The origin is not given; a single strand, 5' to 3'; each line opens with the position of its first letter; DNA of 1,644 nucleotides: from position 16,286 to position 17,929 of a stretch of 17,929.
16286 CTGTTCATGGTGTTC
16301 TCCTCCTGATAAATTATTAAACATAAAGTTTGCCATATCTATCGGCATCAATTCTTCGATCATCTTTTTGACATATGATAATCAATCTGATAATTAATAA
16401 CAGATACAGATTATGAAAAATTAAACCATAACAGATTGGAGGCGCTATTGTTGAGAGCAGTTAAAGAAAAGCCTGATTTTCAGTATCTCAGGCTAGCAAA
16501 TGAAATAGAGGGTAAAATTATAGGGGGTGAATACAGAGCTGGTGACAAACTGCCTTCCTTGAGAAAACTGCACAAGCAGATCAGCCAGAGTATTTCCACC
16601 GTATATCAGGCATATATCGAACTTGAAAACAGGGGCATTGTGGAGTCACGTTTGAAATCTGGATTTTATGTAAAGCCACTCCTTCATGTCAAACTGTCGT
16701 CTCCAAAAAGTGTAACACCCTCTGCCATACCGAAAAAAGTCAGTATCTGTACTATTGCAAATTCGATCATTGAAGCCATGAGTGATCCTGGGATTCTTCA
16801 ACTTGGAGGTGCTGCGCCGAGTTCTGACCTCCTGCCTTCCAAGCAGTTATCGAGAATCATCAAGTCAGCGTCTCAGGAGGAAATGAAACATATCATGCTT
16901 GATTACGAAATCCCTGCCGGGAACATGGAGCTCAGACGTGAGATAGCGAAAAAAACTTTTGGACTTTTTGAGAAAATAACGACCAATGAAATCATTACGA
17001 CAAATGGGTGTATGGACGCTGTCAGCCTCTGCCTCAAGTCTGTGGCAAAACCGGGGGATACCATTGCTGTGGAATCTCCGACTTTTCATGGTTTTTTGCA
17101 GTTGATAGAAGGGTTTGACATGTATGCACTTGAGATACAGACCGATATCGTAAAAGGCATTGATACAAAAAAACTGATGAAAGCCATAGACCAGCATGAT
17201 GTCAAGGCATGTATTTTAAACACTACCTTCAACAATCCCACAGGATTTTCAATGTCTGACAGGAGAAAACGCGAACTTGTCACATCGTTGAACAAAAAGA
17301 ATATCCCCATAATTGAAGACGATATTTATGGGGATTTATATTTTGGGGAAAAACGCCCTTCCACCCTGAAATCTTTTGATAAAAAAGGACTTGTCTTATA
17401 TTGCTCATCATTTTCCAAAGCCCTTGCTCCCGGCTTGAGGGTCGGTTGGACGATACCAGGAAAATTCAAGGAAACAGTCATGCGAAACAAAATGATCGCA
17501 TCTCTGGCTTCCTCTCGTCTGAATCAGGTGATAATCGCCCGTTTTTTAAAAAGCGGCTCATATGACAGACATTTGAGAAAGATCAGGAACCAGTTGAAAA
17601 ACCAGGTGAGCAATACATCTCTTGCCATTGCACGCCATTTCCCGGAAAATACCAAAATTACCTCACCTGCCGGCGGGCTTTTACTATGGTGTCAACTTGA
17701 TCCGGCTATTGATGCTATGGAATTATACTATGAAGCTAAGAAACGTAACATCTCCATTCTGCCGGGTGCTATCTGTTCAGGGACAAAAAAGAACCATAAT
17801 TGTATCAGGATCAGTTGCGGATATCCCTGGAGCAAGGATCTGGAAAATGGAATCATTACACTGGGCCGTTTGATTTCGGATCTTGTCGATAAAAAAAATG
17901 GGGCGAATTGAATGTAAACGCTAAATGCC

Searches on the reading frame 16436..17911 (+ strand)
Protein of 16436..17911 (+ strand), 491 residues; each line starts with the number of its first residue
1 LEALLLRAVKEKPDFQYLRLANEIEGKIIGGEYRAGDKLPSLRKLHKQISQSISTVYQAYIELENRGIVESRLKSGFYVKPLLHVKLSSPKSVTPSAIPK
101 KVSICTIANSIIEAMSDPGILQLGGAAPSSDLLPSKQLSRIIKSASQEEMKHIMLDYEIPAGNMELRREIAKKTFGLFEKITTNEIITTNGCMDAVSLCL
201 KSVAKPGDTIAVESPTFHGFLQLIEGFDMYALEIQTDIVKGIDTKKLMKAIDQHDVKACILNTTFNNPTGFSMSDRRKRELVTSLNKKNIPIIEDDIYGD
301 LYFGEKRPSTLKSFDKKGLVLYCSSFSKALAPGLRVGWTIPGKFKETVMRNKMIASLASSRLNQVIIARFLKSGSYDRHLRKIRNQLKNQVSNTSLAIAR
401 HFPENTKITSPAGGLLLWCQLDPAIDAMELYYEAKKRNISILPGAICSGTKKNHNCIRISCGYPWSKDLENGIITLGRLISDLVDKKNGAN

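Call 3: search_protein_families(library=pfam, proteins=[window:16436-17911:+], max_evalue=0.01)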
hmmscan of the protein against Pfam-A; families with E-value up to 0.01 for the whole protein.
window:16436-17911:+ (491 aa): 2 families
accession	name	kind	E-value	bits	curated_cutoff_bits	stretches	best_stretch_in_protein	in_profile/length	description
PF00155.27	Aminotran_1_2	-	6e-29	101.8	19.7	1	137-461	18-346/361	Aminotransferase class I and II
PF00392.27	GntR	-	1.1e-13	51.1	27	1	17-79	2-64/64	Bacterial regulatory proteins, gntR family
